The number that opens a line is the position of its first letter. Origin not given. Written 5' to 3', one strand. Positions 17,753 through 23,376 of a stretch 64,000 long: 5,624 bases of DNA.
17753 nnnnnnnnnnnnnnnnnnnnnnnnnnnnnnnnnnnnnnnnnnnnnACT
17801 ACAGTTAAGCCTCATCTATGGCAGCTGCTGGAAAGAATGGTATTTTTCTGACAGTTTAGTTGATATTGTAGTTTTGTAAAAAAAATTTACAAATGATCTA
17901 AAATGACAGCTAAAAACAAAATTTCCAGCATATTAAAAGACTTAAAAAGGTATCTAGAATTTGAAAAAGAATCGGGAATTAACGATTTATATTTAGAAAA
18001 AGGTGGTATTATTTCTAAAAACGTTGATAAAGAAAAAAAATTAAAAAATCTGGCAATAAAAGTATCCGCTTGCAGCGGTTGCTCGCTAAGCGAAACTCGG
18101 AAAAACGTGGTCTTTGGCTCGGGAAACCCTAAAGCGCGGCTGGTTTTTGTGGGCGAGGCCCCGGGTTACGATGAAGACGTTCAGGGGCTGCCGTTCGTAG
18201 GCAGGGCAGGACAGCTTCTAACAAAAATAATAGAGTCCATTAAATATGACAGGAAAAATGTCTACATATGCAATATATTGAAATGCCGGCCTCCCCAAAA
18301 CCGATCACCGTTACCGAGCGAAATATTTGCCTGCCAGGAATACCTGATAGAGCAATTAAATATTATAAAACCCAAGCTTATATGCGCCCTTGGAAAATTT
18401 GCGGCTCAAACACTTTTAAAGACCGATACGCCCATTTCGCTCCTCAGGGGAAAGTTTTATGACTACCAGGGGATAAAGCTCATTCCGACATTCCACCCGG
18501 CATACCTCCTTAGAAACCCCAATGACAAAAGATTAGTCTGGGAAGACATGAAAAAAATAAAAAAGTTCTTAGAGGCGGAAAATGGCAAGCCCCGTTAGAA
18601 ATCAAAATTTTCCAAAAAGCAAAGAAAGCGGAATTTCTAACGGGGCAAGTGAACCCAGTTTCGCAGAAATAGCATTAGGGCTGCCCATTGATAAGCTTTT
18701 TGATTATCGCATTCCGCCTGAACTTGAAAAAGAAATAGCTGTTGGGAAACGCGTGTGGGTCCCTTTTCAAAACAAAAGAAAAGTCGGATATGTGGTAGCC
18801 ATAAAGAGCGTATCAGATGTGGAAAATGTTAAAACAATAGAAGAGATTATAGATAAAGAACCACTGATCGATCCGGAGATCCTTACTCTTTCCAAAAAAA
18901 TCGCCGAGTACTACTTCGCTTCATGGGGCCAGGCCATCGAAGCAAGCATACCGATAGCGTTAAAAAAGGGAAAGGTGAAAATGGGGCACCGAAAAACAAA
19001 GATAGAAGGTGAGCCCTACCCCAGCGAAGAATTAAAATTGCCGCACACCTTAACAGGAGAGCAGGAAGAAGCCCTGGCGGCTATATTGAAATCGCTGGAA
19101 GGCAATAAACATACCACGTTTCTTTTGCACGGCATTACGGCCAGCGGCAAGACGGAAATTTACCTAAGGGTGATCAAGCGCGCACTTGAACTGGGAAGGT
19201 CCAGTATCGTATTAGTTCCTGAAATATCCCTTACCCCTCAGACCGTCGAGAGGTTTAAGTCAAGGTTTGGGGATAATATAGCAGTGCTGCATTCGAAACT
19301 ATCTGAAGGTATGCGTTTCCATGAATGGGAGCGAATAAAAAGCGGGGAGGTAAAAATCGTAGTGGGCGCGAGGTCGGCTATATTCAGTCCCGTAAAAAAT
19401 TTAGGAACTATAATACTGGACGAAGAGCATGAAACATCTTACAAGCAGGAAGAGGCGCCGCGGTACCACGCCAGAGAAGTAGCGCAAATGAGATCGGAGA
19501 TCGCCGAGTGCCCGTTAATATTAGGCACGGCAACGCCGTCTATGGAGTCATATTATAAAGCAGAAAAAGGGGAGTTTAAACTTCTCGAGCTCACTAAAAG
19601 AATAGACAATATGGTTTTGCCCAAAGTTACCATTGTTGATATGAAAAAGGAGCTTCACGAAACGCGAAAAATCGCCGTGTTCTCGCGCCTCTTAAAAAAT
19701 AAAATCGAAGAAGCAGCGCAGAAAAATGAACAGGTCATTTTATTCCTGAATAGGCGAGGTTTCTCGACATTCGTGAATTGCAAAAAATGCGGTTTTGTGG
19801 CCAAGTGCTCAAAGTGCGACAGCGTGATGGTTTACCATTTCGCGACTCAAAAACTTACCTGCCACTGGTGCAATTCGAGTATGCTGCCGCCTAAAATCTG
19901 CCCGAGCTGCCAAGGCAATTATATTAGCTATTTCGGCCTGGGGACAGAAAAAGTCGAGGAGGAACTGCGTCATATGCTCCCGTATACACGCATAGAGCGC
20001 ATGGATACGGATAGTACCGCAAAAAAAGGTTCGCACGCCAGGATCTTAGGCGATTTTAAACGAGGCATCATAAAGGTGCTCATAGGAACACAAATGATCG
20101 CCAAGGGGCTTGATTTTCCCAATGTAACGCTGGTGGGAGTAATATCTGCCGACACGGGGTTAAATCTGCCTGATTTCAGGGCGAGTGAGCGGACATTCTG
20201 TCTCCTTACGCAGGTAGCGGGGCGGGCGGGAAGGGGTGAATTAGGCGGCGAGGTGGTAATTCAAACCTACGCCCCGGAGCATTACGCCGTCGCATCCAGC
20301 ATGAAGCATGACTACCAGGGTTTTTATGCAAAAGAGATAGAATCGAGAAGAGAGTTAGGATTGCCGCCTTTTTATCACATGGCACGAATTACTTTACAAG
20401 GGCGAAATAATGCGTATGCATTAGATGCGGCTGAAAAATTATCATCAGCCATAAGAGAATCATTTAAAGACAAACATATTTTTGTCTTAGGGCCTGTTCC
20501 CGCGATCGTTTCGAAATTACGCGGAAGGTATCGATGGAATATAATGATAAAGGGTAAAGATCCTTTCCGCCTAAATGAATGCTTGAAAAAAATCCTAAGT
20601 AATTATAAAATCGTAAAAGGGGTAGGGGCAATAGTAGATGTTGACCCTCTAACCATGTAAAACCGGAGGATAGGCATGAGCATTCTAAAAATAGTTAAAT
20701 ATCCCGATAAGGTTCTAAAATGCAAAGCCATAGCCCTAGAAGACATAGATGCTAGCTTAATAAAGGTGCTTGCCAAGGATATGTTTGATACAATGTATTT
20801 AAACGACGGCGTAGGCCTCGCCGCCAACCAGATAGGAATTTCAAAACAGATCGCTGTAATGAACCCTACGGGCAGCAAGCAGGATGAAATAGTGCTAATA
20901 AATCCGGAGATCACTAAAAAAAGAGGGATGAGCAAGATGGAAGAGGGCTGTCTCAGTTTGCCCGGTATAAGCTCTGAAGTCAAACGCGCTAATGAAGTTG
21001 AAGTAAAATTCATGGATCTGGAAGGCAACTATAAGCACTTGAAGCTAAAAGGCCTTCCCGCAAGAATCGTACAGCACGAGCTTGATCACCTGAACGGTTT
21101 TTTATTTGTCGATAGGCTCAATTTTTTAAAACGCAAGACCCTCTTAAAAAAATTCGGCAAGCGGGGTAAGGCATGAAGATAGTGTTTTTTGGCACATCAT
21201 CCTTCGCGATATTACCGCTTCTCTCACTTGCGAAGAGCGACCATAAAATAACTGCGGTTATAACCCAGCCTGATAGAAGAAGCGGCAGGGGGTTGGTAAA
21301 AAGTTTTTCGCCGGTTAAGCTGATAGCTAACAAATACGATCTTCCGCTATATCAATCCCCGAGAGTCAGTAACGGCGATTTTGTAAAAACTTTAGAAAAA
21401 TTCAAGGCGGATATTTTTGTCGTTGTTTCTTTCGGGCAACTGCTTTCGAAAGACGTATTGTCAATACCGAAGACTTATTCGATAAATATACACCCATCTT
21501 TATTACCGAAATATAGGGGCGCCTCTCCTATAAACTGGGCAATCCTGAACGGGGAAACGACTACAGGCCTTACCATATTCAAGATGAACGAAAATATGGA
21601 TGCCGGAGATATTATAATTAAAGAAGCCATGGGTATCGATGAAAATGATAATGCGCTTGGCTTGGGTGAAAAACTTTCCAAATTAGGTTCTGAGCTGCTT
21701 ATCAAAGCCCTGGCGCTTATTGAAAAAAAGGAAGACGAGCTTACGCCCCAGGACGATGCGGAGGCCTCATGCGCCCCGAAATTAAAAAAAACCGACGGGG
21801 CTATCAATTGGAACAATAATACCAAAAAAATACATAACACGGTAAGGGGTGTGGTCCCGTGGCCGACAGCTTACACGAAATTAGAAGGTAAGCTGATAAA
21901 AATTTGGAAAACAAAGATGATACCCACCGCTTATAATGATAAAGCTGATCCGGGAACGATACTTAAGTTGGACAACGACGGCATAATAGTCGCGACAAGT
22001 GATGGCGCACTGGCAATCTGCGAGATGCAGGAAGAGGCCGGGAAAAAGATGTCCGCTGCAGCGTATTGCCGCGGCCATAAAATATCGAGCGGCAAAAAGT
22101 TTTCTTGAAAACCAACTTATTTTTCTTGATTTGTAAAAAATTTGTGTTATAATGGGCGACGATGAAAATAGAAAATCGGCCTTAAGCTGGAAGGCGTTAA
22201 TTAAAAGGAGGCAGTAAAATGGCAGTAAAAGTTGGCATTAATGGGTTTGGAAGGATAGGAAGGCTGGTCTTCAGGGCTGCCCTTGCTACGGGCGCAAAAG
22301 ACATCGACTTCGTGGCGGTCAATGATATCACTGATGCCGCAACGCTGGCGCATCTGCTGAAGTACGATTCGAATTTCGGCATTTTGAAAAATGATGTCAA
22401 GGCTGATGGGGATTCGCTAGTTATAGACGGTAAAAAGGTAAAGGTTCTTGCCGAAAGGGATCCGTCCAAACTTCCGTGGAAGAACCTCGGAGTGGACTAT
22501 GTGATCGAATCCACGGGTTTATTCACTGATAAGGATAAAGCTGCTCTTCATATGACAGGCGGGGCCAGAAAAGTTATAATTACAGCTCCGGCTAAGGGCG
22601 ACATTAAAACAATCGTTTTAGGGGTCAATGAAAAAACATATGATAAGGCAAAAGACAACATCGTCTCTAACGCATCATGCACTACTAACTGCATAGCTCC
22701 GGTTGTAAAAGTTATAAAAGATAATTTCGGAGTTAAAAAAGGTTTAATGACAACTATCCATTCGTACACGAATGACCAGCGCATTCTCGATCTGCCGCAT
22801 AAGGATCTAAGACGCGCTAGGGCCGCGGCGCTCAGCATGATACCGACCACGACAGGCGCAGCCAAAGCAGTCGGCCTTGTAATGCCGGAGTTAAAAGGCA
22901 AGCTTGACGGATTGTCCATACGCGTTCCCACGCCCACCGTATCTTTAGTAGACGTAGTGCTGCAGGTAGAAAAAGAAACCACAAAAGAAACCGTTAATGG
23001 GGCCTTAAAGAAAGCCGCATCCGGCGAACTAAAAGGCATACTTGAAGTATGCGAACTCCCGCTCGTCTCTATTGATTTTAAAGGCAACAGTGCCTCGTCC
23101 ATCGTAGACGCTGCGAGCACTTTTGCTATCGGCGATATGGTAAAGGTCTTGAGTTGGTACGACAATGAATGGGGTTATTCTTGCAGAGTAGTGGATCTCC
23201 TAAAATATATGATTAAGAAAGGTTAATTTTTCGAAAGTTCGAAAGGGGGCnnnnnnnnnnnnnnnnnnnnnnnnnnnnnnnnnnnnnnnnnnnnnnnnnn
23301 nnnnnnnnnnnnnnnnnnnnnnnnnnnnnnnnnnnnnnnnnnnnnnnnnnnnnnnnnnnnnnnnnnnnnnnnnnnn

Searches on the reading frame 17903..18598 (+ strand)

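Call 42: search_protein_families(library=pfam, proteins=[window:17903-18598:+], max_evalue=0.0001)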
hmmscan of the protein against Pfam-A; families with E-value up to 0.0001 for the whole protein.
window:17903-18598:+ (231 aa): 1 family
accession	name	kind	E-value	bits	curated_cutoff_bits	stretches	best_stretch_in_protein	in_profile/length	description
PF03167.25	UDG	-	1e-39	136.3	24.3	1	71-216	1-140/141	Uracil DNA glycosylase superfamily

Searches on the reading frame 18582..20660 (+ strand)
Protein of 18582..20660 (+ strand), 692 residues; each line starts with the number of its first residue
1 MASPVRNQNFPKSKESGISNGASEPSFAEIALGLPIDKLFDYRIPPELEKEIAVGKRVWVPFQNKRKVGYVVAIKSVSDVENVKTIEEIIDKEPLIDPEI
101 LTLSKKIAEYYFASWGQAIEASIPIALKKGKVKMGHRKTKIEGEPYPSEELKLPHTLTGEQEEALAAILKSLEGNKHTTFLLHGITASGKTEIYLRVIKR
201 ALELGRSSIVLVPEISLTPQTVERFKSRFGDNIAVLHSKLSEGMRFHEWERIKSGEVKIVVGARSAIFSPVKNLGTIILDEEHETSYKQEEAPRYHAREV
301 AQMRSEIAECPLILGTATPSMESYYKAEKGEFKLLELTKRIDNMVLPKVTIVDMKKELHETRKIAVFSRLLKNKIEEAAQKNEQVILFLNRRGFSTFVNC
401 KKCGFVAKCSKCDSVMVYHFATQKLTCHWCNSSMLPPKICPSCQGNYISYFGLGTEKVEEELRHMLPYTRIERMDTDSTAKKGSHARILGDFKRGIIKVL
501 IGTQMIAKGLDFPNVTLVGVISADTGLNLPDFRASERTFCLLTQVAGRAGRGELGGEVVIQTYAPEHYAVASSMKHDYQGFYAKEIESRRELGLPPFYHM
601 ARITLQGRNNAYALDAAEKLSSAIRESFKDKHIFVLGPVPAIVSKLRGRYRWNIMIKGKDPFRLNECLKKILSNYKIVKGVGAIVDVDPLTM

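Call 42: search_protein_families(library=pfam, proteins=[window:18582-20660:+], max_evalue=0.0001)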
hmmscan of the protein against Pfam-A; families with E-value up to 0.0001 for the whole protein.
window:18582-20660:+ (692 aa): 6 families
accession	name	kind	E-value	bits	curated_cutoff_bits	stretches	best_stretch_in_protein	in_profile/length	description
PF17764.6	PriA_3primeBD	-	1.4e-27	95.8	22.7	1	29-124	1-96/96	3'DNA-binding domain (3'BD)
PF18074.6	PriA_C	-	1.1e-22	81.1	26.9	1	596-689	1-95/95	Primosomal protein N C-terminal domain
PF00270.35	DEAD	-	6.6e-18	65.4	26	1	161-322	4-162/167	DEAD/DEAH box helicase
PF04851.21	ResIII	-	1.5e-17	64.4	22.5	1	157-320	4-163/164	Type III restriction enzyme, res subunit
PF00271.37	Helicase_C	-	2.2e-12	47.6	23.5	1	455-551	25-108/110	Helicase conserved C-terminal domain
PF18319.7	Zn_ribbon_PriA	-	1.3e-05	25.4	26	1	409-433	1-25/27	PriA DNA helicase Cys-rich region (CRR) domain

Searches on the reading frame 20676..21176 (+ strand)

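Call 42: search_protein_families(library=pfam, proteins=[window:20676-21176:+], max_evalue=0.0001)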
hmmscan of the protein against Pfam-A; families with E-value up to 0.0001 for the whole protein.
window:20676-21176:+ (166 aa): 1 family
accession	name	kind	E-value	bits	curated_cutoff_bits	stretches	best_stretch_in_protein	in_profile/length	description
PF01327.26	Pep_deformylase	-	1.5e-52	177.8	22.8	1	3-153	1-155/156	Polypeptide deformylase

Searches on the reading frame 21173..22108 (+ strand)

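Call 42: search_protein_families(library=pfam, proteins=[window:21173-22108:+], max_evalue=0.0001)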
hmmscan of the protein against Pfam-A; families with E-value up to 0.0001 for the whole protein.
window:21173-22108:+ (311 aa): 2 families
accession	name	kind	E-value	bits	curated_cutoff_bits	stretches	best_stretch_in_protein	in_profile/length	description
PF00551.24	Formyl_trans_N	-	7.1e-43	146.9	26.1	1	1-180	1-181/181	Formyl transferase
PF02911.23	Formyl_trans_C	-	1.2e-28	99.7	21.1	1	203-302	1-99/100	Formyl transferase, C-terminal domain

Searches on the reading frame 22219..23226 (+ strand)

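Call 42: search_protein_families(library=pfam, proteins=[window:22219-23226:+], max_evalue=0.0001)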
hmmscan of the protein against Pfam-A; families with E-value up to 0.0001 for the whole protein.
window:22219-23226:+ (335 aa): 2 families
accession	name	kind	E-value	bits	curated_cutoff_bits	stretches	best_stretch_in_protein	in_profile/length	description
PF02800.25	Gp_dh_C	-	2e-66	222.9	24.4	1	159-314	1-158/158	Glyceraldehyde 3-phosphate dehydrogenase, C-terminal domain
PF00044.30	Gp_dh_N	-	3e-39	133.8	31.7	1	3-105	1-101/101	Glyceraldehyde 3-phosphate dehydrogenase, NAD binding domain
